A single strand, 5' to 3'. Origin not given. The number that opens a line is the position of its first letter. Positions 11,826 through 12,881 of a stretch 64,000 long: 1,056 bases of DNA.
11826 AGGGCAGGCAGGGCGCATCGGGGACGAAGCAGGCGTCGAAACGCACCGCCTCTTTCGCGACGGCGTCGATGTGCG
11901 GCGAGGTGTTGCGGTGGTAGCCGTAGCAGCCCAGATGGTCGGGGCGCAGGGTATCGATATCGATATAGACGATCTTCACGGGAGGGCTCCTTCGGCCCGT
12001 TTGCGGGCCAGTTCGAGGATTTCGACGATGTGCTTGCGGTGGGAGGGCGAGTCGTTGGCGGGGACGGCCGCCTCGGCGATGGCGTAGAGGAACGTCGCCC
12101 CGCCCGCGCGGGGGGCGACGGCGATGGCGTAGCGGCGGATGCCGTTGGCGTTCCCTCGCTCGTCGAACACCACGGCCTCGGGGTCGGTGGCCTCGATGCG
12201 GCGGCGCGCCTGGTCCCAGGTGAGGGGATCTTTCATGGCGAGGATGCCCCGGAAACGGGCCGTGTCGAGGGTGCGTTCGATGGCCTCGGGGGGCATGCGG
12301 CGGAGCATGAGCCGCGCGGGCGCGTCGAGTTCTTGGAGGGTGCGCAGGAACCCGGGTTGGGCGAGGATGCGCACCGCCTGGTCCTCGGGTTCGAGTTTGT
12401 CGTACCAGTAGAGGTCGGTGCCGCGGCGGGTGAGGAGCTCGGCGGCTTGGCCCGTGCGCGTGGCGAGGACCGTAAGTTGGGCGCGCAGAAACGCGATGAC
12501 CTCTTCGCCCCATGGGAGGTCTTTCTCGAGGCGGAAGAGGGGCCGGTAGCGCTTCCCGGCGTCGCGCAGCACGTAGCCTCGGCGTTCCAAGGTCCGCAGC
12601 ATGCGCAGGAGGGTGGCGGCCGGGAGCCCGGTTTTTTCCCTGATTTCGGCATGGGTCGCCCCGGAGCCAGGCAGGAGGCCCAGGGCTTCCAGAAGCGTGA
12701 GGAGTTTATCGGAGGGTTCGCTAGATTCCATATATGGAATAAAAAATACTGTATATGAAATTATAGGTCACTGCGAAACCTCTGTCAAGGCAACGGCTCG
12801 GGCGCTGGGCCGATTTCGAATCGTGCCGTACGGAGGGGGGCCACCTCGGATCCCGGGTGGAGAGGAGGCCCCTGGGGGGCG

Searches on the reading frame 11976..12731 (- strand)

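Call 9: search_protein_families(library=pfam, proteins=[window:11976-12731:-], max_evalue=0.001)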
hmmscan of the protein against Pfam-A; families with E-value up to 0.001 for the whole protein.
window:11976-12731:- (251 aa): 5 families
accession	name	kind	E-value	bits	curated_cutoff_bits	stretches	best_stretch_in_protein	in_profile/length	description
PF09339.16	HTH_IclR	-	5.6e-09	36.1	22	1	8-57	3-51/52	IclR helix-turn-helix domain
PF13412.12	HTH_24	-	0.00013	21.9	21.9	1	24-54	17-47/48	Winged helix-turn-helix DNA-binding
PF12802.13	MarR_2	-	0.00014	22.4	27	1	13-57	10-55/61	MarR family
PF25213.1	HVO_A0261_N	-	0.00015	22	35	1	17-63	17-62/86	HVO_A0261 N-terminal domain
PF01978.25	TrmB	-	0.00021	21.5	25.6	1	19-62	17-60/68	Sugar-specific transcriptional regulator TrmB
